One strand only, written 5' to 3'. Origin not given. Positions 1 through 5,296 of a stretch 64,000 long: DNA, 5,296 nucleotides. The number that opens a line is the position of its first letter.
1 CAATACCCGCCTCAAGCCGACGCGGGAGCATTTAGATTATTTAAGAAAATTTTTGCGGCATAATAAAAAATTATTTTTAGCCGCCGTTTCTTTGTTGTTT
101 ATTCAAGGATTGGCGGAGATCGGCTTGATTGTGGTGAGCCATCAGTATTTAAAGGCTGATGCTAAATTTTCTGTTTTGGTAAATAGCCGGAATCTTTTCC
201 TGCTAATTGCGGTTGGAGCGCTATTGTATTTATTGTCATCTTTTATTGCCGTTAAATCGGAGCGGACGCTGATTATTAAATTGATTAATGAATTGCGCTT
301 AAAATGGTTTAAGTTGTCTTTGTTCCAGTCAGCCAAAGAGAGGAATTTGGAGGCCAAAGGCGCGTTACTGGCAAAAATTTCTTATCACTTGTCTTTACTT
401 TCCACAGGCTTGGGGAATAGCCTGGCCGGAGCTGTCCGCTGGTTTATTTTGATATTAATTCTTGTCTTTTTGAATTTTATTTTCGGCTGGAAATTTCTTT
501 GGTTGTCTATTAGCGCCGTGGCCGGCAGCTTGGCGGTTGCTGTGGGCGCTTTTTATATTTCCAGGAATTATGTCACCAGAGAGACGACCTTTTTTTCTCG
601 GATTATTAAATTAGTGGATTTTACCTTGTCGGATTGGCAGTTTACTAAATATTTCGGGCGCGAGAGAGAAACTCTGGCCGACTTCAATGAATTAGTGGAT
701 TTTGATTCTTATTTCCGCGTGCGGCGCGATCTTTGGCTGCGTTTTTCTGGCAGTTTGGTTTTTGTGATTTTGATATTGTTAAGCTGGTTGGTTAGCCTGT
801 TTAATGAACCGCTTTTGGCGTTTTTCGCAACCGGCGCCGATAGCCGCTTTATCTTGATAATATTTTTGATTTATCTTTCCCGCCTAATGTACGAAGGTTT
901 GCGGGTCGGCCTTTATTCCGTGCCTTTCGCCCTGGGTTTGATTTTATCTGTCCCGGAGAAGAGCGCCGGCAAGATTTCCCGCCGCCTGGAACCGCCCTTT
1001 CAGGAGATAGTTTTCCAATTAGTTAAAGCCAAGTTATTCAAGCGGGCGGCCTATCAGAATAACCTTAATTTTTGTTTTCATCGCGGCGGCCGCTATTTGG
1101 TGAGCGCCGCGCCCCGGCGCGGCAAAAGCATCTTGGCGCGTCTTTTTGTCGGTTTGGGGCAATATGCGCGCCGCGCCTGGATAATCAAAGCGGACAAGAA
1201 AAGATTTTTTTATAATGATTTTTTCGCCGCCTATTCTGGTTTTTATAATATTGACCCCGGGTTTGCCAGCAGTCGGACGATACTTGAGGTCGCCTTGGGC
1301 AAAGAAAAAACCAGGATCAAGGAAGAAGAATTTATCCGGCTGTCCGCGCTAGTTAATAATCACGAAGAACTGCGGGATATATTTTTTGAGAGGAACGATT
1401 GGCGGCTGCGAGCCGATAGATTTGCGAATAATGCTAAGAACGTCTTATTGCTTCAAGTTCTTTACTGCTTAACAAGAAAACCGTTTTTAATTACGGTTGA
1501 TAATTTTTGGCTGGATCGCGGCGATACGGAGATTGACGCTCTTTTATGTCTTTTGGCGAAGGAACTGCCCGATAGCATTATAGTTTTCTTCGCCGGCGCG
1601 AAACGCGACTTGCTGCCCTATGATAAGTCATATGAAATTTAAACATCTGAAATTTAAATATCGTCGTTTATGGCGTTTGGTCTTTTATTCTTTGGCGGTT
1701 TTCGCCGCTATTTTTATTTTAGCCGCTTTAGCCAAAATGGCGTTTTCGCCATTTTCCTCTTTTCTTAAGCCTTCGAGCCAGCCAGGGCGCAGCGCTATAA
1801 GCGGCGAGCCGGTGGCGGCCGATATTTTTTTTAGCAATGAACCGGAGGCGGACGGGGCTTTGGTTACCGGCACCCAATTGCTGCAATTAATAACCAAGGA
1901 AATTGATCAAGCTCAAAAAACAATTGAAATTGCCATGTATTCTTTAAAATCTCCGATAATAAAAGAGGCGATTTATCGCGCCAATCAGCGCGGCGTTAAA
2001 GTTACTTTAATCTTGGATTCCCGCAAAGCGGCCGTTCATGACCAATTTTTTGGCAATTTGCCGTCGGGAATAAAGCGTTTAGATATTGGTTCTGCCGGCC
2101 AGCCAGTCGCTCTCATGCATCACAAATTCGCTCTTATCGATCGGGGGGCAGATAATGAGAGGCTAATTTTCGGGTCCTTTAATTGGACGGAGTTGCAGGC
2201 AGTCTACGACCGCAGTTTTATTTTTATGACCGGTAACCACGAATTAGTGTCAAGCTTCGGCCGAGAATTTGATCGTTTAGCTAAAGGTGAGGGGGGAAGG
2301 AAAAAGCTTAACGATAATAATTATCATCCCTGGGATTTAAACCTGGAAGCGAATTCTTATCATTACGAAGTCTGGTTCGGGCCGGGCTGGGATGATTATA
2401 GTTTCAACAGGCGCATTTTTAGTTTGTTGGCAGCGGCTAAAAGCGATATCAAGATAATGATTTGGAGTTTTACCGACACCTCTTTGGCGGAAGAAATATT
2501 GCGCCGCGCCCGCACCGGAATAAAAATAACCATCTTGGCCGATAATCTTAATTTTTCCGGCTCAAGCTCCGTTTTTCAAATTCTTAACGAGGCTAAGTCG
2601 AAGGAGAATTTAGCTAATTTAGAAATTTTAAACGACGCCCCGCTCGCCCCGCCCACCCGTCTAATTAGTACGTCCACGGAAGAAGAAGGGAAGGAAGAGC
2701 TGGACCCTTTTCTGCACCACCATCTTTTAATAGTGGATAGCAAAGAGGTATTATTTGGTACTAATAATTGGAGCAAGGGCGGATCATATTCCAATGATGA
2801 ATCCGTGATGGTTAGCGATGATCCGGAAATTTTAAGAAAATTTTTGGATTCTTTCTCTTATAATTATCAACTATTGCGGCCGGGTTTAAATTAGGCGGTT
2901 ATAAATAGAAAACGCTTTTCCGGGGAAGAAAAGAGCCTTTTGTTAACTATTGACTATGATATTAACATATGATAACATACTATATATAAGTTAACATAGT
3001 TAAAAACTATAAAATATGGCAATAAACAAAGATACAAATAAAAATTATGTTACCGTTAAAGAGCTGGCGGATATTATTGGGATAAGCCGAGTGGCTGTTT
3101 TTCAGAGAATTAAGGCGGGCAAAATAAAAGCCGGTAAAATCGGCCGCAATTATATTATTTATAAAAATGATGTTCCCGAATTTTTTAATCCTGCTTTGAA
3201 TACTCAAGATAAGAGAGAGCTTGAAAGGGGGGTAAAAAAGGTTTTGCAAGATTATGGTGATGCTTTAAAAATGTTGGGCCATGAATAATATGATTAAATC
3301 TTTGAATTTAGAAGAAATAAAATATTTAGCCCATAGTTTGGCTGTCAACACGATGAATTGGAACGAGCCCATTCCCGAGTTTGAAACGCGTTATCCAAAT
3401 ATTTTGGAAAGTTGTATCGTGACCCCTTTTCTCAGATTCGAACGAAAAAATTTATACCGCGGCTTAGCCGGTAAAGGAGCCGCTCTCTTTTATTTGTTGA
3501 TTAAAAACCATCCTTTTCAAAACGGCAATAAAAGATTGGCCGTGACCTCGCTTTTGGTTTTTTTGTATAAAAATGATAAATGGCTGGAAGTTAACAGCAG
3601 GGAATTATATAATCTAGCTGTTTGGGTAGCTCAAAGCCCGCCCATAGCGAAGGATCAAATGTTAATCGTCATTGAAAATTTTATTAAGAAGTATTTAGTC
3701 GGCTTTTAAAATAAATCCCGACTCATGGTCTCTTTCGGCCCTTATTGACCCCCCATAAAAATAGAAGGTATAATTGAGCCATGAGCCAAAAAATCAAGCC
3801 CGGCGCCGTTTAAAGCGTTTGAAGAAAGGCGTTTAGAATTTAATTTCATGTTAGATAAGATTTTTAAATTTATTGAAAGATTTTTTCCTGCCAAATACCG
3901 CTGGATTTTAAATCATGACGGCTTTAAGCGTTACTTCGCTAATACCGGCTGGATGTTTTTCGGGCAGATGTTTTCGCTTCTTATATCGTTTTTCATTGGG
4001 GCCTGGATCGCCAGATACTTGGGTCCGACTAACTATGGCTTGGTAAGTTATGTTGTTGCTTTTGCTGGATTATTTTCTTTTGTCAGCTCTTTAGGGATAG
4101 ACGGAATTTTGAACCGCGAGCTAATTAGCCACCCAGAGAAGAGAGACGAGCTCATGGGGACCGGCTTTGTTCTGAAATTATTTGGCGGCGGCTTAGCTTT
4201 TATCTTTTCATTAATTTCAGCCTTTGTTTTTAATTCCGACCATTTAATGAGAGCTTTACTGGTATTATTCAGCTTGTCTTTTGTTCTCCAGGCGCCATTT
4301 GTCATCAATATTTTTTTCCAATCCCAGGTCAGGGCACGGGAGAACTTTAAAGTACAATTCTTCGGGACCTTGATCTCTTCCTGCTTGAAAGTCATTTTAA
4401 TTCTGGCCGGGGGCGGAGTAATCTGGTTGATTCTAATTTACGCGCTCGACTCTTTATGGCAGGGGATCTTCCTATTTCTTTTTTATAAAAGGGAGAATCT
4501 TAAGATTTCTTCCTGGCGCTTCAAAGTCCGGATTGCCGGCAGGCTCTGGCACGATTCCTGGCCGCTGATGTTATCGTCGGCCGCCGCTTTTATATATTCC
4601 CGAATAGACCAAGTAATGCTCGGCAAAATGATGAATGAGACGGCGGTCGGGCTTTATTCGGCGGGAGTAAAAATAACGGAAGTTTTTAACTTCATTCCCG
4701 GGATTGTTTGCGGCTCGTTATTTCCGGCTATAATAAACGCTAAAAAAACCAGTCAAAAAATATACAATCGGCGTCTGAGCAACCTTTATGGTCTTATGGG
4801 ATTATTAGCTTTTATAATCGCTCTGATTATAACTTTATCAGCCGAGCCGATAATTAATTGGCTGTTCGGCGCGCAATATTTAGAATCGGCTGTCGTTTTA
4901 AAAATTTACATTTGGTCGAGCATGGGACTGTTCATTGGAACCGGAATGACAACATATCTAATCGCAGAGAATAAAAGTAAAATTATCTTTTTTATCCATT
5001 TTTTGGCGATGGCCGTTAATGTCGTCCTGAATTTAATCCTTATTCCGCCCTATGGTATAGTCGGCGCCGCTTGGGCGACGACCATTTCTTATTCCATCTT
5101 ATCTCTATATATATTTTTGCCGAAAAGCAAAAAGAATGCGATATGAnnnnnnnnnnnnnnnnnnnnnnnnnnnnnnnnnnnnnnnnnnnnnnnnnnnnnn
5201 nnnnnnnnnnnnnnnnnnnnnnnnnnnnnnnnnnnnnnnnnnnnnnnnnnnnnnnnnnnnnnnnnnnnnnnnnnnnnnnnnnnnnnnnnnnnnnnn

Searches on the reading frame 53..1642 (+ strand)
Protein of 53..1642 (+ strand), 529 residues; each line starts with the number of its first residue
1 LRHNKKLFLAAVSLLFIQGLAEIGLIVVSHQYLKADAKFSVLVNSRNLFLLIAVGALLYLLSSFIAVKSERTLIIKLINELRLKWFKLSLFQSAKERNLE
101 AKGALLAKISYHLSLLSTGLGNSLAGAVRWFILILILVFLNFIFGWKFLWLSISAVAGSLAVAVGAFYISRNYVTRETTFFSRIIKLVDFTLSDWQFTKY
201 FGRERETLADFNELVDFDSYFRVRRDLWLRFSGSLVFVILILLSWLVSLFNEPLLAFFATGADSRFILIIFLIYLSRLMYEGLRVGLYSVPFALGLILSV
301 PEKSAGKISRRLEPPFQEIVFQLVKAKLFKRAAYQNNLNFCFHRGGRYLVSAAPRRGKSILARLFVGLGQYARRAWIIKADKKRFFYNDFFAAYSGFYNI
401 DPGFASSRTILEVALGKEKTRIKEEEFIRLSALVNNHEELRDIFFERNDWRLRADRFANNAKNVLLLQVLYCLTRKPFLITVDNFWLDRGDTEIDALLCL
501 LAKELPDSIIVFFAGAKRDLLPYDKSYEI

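Call 84: search_protein_families(library=pfam, proteins=[window:53-1642:+], max_evalue=0.001)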
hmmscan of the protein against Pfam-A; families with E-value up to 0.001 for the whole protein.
window:53-1642:+ (529 aa): 1 family
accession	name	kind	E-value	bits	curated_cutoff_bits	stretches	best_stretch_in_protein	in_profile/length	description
PF00664.28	ABC_membrane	-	1.3e-07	32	28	1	40-246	39-241/274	ABC transporter transmembrane region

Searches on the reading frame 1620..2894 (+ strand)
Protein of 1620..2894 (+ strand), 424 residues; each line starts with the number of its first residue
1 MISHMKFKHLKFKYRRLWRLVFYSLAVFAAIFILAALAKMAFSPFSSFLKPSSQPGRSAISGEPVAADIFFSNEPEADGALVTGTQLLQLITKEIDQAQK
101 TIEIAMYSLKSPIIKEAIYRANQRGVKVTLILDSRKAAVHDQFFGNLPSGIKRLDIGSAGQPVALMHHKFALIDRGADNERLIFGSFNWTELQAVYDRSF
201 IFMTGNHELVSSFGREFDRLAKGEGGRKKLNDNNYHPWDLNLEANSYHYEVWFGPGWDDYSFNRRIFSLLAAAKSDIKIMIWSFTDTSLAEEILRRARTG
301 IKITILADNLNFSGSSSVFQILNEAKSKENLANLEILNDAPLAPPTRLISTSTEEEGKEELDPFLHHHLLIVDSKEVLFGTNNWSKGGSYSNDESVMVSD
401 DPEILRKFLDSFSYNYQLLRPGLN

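Call 84: search_protein_families(library=pfam, proteins=[window:1620-2894:+], max_evalue=0.001)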
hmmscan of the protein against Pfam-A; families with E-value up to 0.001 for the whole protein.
window:1620-2894:+ (424 aa): 4 families
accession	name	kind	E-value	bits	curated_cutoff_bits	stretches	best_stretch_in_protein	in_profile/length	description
PF13091.12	PLDc_2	-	1.8e-36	125.3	27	2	92-220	2-131/132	PLD-like domain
PF07894.18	SACK1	-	1.8e-08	34.7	21.4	0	86-140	125-180/274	Scaffolding anchor of CK1 domain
PF11495.14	Regulator_TrmB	-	7.1e-05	22.6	22.2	0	87-144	11-68/233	Archaeal transcriptional regulator TrmB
PF13090.12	PP_kinase_C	-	0.0001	22.2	25.8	1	85-133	10-62/172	Polyphosphate kinase C-terminal domain 2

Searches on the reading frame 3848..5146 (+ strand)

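Call 11: search_protein_families(library=ncbifam, proteins=[window:3848-5146:+], max_evalue=0.00001)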
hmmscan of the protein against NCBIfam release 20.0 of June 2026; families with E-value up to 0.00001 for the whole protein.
window:3848-5146:+ (432 aa): 6 families
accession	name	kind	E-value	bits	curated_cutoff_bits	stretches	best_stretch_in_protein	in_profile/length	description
NF050818.1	PolSacchBiosHfsF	equivalog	4e-16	59.1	700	1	180-417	156-394/468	polysaccharide biosynthesis protein HfsF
NF041871.1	Wzx_EPS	equivalog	1.2e-14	54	800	1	44-415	17-391/492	exopolysaccharide biosynthesis flippase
NF007773.0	PRK10459.1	equivalog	9.7e-12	44.6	273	1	53-423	31-402/492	MOP flippase family protein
TIGR00797.1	matE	subfamily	1.2e-10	40.8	147.4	1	239-421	1-187/396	MATE family efflux transporter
NF058658.1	Oglyco_Wzx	exception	1.1e-08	34.6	720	1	35-406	16-382/478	O-glycosylation flippase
NF047674.1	TeichurnBiosyTuaB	equivalog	3.9e-06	26.2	580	1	52-420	31-393/469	teichuronic acid biosynthesis protein TuaB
